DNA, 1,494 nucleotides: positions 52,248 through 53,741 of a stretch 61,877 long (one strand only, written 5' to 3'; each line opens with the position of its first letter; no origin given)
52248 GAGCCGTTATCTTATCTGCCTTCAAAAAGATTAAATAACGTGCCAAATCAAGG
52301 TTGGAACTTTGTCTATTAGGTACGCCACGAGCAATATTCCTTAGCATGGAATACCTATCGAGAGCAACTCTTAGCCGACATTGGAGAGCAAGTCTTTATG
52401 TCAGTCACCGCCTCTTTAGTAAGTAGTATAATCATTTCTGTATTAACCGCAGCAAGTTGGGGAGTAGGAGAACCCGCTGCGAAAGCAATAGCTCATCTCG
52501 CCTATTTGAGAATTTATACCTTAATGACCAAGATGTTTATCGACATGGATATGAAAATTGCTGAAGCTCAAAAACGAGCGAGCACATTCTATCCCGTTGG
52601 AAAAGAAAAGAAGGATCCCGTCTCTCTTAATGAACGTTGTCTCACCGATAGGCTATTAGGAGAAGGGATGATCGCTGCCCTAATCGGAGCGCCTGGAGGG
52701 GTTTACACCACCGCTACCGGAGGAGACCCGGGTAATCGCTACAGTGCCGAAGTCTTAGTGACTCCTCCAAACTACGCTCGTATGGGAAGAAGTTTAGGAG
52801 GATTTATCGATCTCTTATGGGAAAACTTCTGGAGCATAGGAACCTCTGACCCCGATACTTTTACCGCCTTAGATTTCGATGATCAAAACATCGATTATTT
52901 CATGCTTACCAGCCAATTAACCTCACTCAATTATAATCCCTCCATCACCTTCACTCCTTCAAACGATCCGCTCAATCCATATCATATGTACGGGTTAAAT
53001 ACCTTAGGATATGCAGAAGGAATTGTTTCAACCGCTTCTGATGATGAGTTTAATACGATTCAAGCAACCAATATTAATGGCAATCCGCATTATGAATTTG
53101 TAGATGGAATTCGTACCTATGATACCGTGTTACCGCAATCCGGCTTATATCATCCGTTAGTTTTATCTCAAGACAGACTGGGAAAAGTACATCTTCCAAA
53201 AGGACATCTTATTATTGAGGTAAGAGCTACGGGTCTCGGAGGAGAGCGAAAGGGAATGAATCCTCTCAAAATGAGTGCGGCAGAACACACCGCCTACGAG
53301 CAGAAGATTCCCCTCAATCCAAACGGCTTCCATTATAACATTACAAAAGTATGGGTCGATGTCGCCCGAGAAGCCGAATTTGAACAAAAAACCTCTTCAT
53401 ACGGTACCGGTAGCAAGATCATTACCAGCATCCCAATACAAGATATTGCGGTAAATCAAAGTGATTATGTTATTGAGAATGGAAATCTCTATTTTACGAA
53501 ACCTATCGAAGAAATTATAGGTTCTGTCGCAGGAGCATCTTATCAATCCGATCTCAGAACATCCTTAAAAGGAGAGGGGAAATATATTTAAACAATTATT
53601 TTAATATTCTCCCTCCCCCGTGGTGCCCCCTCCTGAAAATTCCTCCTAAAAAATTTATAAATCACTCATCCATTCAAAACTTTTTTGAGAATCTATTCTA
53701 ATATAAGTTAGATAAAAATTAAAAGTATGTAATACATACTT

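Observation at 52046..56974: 4.9-kb insertion bounded by 65-bp direct repeats that duplicate the 5' end of a P-loop kinase gene, with no recognisable integrase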

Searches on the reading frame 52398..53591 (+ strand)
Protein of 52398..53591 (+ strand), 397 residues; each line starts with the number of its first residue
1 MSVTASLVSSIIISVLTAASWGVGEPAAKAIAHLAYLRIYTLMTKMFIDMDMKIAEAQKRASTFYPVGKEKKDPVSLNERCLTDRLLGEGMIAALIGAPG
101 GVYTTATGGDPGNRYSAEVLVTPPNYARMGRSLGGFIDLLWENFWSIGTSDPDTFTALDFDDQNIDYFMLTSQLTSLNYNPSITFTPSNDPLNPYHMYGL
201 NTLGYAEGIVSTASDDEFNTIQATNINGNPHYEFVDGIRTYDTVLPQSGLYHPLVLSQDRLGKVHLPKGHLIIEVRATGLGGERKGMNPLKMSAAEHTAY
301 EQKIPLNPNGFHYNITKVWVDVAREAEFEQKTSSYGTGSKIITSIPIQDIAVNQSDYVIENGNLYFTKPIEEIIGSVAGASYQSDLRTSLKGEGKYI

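Call 7: search_protein_families(library=pfam, max_evalue=0.01, proteins=[window:52398-53591:+])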
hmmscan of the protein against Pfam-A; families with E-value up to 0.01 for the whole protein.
window:52398-53591:+ (397 aa): 0 families

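Call 9: find_encoding_contigs(protein=window:52398-53591:+, flank=10000, max_places=10)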
Protein window:52398-53591:+ (397 aa): no gene with exactly this product is on record in the collection.

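Call 16: find_homologous_proteins(query=window:52398-53591:+, max_evalue=0.001)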
Query window:52398-53591:+ (397 aa): 6 proteins with E <= 0.001 among 4962 candidates.
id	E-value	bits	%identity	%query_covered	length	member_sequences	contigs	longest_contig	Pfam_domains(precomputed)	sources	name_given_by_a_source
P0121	2.5e-266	901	100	100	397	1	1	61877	-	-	-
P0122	3.5e-87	311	44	94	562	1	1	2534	-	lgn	-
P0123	1.1e-85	306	43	94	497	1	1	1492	-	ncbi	ncbi:hypothetical protein LCGC14_2504410, partial [marine sediment metagenome]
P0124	6.3e-83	297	43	97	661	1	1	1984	-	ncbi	ncbi:hypothetical protein LCGC14_2134220, partial [marine sediment metagenome]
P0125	8.8e-76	274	42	94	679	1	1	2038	-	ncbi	ncbi:hypothetical protein LCGC14_2101470, partial [marine sediment metagenome]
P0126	7.9e-65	238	45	71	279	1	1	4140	-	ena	-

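Call 32: find_related_loci(query=A1, collection=metagenome_contigs, flank=10000)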
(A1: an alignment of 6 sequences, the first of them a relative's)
Query A1 (397 aa) in metagenome_contigs; peptide patterns used: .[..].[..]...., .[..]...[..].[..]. (x = any residue, [..] = any of these).
600 stretches matched a pattern (row limit reached: there are more); 20 encode a relative of the query (tblastn E <= 1e-3); 20 distinct loci.
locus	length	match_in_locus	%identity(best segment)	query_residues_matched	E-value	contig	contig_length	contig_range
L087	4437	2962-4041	48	1-374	3e-111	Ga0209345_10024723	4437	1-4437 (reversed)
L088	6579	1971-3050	45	1-374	9e-103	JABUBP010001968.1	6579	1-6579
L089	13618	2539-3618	45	1-374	1e-102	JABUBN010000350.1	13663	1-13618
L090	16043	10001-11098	45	1-387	2e-101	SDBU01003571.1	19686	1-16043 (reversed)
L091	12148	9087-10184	44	1-387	2e-95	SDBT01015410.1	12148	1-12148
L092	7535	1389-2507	43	1-374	1e-94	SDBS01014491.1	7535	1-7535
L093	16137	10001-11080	44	1-374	2e-94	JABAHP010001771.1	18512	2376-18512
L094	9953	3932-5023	43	1-374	4e-94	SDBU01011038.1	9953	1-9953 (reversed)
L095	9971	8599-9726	43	1-393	2e-93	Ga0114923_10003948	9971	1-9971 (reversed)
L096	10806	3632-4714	43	1-375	9e-92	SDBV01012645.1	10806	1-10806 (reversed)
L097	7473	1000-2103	43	1-387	8e-91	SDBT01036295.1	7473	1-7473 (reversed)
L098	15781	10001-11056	40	12-374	5e-86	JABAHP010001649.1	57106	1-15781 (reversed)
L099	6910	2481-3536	40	12-374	4e-86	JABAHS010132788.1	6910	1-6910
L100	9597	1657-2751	44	1-374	8e-85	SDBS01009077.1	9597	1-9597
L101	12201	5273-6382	41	1-383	4e-83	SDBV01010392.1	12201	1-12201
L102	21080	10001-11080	42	1-374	2e-94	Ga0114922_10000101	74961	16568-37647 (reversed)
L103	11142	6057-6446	38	232-375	8e-21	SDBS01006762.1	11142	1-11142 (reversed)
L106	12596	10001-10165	38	342-389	2e-5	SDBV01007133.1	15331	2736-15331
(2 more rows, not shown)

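Call 33: find_related_loci(query=A1, collection=viral_contigs, flank=10000)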
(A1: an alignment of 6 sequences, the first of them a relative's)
Query A1 (397 aa) in viral_contigs; peptide patterns used: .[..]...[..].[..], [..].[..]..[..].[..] (x = any residue, [..] = any of these).
85 stretches matched a pattern, but none encodes a relative of the query by tblastn (E <= 1e-3).

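Call 41: search_protein_families(library=pfam, max_evalue=0.001, proteins=[L102:77-14941:+, L102:14993-15439:+, L102:15756-16901:-, L102:17358-18332:+, L102:18607-19716:-, L102:19768-20607:-, L102:20600-21064:-, L090:14441-15640:+, L098:13983-14414:+, L098:14518-14847:+])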
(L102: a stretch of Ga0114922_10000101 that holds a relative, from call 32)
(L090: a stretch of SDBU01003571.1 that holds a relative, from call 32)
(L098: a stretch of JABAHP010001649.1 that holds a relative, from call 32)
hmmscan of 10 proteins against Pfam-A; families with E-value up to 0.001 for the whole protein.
L102:77-14941:+ (4954 aa): 0 families

L102:14993-15439:+ (148 aa): 0 families

L102:15756-16901:- (381 aa): 2 families
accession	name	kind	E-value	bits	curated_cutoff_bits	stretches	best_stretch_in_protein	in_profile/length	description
PF00022.25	Actin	-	1.5e-132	442.6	27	1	10-379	4-407/410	Actin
PF06723.19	MreB_Mbl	-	4.3e-06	26.2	27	1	62-325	43-298/327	MreB/Mbl protein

L102:17358-18332:+ (324 aa): 0 families

L102:18607-19716:- (369 aa): 10 families
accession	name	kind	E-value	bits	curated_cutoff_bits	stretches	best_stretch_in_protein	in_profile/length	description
PF04432.18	FrhB_FdhB_C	-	6e-35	120.8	23.3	1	191-333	3-143/150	Coenzyme F420 hydrogenase/dehydrogenase, beta subunit C terminus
PF04422.18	FrhB_FdhB_N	-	3.4e-17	62.8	22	1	95-164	3-72/78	Coenzyme F420 hydrogenase/dehydrogenase, beta subunit N-term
PF12837.12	Fer4_6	-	4.8e-07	29.9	25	1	52-68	4-20/24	4Fe-4S binding domain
PF14697.11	Fer4_21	-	2.9e-06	27.8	35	1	22-69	7-53/59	4Fe-4S dicluster domain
PF13237.11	Fer4_10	-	7.5e-06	26.2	25.5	1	51-75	3-22/53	4Fe-4S dicluster domain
PF12838.12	Fer4_7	-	1.8e-05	25.5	27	1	23-69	2-50/52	4Fe-4S dicluster domain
PF00037.32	Fer4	-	3.5e-05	23.9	21.1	1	51-68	2-19/24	4Fe-4S binding domain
PF12797.12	Fer4_2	-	8.8e-05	22.7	24.5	1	49-68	2-21/22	4Fe-4S binding domain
PF13183.11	Fer4_8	-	0.00027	21.8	27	0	55-75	3-23/68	4Fe-4S dicluster domain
PF13187.11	Fer4_9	-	0.00048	20.5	27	0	23-70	2-50/52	4Fe-4S dicluster domain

L102:19768-20607:- (279 aa): 3 families
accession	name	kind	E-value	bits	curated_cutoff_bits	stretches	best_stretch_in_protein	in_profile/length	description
PF00175.26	NAD_binding_1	-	6.3e-14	53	22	1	118-221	2-107/109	Oxidoreductase NAD-binding domain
PF10418.14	DHODB_Fe-S_bind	-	5.7e-11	42.4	23.9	1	240-272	1-40/41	Iron-sulfur cluster binding domain of dihydroorotate dehydrogenase B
PF00970.30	FAD_binding_6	-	4.2e-05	24.3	21.1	1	25-103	13-96/99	Oxidoreductase FAD-binding domain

L102:20600-21064:- (154 aa): 12 families
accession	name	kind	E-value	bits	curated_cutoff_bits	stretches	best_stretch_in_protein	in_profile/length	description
PF17179.9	Fer4_22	-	1.7e-30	106.1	27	1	37-131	1-94/95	4Fe-4S dicluster domain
PF12797.12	Fer4_2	-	3.7e-09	36.4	24.5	2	114-130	6-22/22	4Fe-4S binding domain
PF00037.32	Fer4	-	6.6e-09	35.7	21.1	2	118-131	8-21/24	4Fe-4S binding domain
PF13237.11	Fer4_10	-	6.6e-08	32.8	25.5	1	113-140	4-31/53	4Fe-4S dicluster domain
PF25160.1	LdpA_Fe-S-bd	-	1.5e-07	31.5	27.6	0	117-131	27-41/49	LdpA Fe-S cluster-binding domain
PF12838.12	Fer4_7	-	2.7e-06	28.2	27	0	37-131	1-51/52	4Fe-4S dicluster domain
PF13183.11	Fer4_8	-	3.8e-06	27.8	27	1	36-131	3-67/68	4Fe-4S dicluster domain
PF14697.11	Fer4_21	-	5.3e-06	26.9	35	0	27-54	30-57/59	4Fe-4S dicluster domain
PF13534.11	Fer4_17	-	1.3e-05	26.1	22.2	0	26-49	34-57/61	4Fe-4S dicluster domain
PF13187.11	Fer4_9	-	6.5e-05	23.3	27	0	38-131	2-50/52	4Fe-4S dicluster domain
PF12800.12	Fer4_4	-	0.00012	22.6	24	0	118-130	4-16/17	4Fe-4S binding domain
PF12798.12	Fer4_3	-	0.00091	20.3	27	0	118-131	1-14/15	4Fe-4S binding domain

L090:14441-15640:+ (399 aa): 0 families

L098:13983-14414:+ (143 aa): 0 families

L098:14518-14847:+ (109 aa): 0 families

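Call 77: search_protein_families(library=phrogs, max_evalue=0.01, proteins=[window:52398-53591:+, L098:13983-14414:+, L098:14960-15331:+])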
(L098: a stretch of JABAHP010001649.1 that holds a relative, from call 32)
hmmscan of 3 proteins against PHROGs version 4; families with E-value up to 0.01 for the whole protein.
window:52398-53591:+ (397 aa): 0 families

L098:13983-14414:+ (143 aa): 0 families

L098:14960-15331:+ (123 aa): 0 families

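Call 78: search_protein_families(library=ncbifam, max_evalue=0.01, proteins=[window:52398-53591:+])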
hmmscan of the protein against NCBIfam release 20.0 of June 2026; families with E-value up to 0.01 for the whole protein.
window:52398-53591:+ (397 aa): 0 families

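Call 94: search_protein_families(library=pfam, max_evalue=1, proteins=[L098:12146-13945:+, L098:13983-14414:+, L098:14518-14847:+, L098:14960-15331:+, L098:15358-15735:+, L102:13142-14941:+, L102:14993-15439:+, L090:12560-14359:+])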
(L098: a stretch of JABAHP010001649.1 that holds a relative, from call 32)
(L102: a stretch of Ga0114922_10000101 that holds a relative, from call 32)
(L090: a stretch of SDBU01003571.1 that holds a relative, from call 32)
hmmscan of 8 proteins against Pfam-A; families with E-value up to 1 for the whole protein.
L098:12146-13945:+ (599 aa): 2 families
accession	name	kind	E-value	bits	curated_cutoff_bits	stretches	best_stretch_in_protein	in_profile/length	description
PF17209.9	Hfq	-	0.017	15.1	27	0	522-546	26-50/64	Hfq protein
PF18449.8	Endotoxin_C2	-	0.05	14.6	30.7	1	44-77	12-45/63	Pesticidal crystal protein Cry1Aa, domain IV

L098:13983-14414:+ (143 aa): 1 family
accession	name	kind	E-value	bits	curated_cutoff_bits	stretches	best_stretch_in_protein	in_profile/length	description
PF17323.7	ToxS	-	0.015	15.5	25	1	98-129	74-105/147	Trans-membrane regulatory protein ToxS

L098:14518-14847:+ (109 aa): 1 family
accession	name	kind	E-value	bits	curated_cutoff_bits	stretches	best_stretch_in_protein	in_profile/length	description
PF12535.13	Nudix_N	-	0.018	15.1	27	1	86-104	26-44/56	Hydrolase of X-linked nucleoside diphosphate N terminal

L098:14960-15331:+ (123 aa): 0 families

L098:15358-15735:+ (125 aa): 0 families

L102:13142-14941:+ (599 aa): 3 families
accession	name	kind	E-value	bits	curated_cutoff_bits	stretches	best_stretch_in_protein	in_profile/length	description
PF23130.1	IcmW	-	0.054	14.1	27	0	394-441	25-70/144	IcmW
PF05347.21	Complex1_LYR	-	0.09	13.2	24.8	0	59-86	3-30/59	Complex 1 protein (LYR family)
PF04286.17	DUF445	-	0.21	11.9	33.8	1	410-518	136-238/368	Protein of unknown function (DUF445)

L102:14993-15439:+ (148 aa): 3 families
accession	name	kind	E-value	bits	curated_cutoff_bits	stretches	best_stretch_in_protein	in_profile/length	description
PF24445.1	DUF7564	-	0.024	15.5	32.2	1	84-126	3-42/76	Family of unknown function (DUF7564)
PF23228.1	zf_PCFS4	-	0.061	13.4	27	1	80-127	7-53/69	PCFS4 zinc finger domain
PF17283.8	Zn_ribbon_SprT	-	0.49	10.9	28.1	1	107-123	4-22/38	SprT-like zinc ribbon domain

L090:12560-14359:+ (599 aa): 2 families
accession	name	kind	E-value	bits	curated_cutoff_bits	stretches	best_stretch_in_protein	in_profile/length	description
PF17884.7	DUF5591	-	0.021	15.1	26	0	359-407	72-120/150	Domain of unknown function (DUF5591)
PF12210.13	Hrs_helical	-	0.068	14.1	30.6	1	151-227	12-88/95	Hepatocyte growth factor-regulated tyrosine kinase substrate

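Call 99: search_protein_families(library=pfam, max_evalue=0.001, proteins=[L103:528-1193:+, L103:1305-2447:-, L103:3411-4922:+, L103:5358-5984:-, L103:9681-10466:+, L106:123-1322:+, L106:1897-2412:+, L106:2640-3287:-, L106:3501-8840:-, L090:14441-15640:+])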
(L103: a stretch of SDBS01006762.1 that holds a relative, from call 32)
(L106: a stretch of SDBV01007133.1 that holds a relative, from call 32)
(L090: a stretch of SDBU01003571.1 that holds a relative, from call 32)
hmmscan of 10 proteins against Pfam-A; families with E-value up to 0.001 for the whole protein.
L103:528-1193:+ (221 aa): 1 family
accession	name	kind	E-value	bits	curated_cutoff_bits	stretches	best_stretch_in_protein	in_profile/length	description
PF01841.26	Transglut_core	-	6.9e-18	65.3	23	1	23-139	3-108/108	Transglutaminase-like superfamily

L103:1305-2447:- (380 aa): 1 family
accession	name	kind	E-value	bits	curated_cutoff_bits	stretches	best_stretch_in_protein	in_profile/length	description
PF04055.27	Radical_SAM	-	2.6e-11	44.4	29.5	1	144-306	7-163/166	Radical SAM superfamily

L103:3411-4922:+ (503 aa): 2 families
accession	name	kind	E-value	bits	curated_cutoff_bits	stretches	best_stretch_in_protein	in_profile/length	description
PF05048.19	NosD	-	4e-31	108.6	23.6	3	220-353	67-212/212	Periplasmic copper-binding protein (NosD)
PF13229.12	Beta_helix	-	3.7e-30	105.1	25.9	2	79-225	11-157/158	Right handed beta helix region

L103:5358-5984:- (208 aa): 5 families
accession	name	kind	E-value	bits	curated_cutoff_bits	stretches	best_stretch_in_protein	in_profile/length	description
PF07728.20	AAA_5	-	1.2e-16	61.5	22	1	5-144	4-138/139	AAA domain (dynein-related subfamily)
PF07726.17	AAA_3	-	2.4e-13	50.5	27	1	6-145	5-129/131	ATPase family associated with various cellular activities (AAA)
PF01078.27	Mg_chelatase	-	5.3e-06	26.4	20.3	0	79-128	108-158/207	Magnesium chelatase, subunit ChlI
PF00004.35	AAA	-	0.00038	21.4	21.2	0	5-22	3-20/131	ATPase family associated with various cellular activities (AAA)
PF13401.12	AAA_22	-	0.00043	21.1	27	1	3-61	8-64/130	AAA domain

L103:9681-10466:+ (261 aa): 11 families
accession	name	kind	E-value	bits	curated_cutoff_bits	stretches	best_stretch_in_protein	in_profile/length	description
PF12799.13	LRR_4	-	3.5e-37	126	27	5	154-195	1-43/44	Leucine Rich repeats (2 copies)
PF13855.12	LRR_8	-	2.7e-24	85.1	27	6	154-208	1-59/61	Leucine rich repeat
PF23598.1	LRR_14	-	1.3e-12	47.6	40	2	101-232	38-178/353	Leucine-rich repeat region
PF14580.12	LRR_9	-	2.2e-10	40.8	30.5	2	20-119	20-120/175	Leucine-rich repeat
PF23952.1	LRR_EndoS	-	4.2e-10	40.3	27.9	1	48-142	27-116/116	Endo-beta-N-acetylglucosaminidase EndoS LRR domain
PF25019.1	LRR_R13L1-DRL21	-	1.8e-06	28.3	27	0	169-230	62-126/127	R13L1/DRL21 LRRs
PF13516.12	LRR_6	-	6.3e-05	23.2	23.4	0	153-168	2-17/24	Leucine Rich repeat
PF21832.1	DUF6892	-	7.9e-05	23.3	24.6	0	188-218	100-130/136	Family of unknown function (DUF6892)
PF00560.39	LRR_1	-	0.00016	21.6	20.6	0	177-199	1-22/23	Leucine Rich Repeat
PF23211.1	LRR_LRWD1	-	0.00021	21.5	28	1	128-190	38-100/190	Leucine-rich repeat and WD repeat-containing protein 1, LRR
PF24048.1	LRR_NXF1-5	-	0.00078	19.5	30.5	0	107-166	51-116/142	NXF1/2/3/5 leucine-rich repeat domain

L106:123-1322:+ (399 aa): 0 families

L106:1897-2412:+ (171 aa): 1 family
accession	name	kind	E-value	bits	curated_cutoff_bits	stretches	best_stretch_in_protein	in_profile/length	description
PF18145.6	SAVED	-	6.1e-37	127.6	26.2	1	2-170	29-190/190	SMODS-associated and fused to various effectors sensor domain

L106:2640-3287:- (215 aa): 1 family
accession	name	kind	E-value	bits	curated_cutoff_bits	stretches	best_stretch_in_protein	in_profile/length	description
PF05013.17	FGase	-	1.2e-07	32.6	28.9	1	104-191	129-215/219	N-formylglutamate amidohydrolase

L106:3501-8840:- (1779 aa): 3 families
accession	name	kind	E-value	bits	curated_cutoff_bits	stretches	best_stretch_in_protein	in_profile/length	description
PF00149.33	Metallophos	-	9.5e-11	42.9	21.5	1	5-265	2-190/191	Calcineurin-like phosphoesterase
PF20720.3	nSTAND3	-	6.9e-06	26.3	27.2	1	366-510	6-123/155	Novel STAND NTPase 3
PF13173.12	AAA_14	-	8.3e-05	23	27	1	378-468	3-86/129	AAA domain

L090:14441-15640:+ (399 aa): 0 families
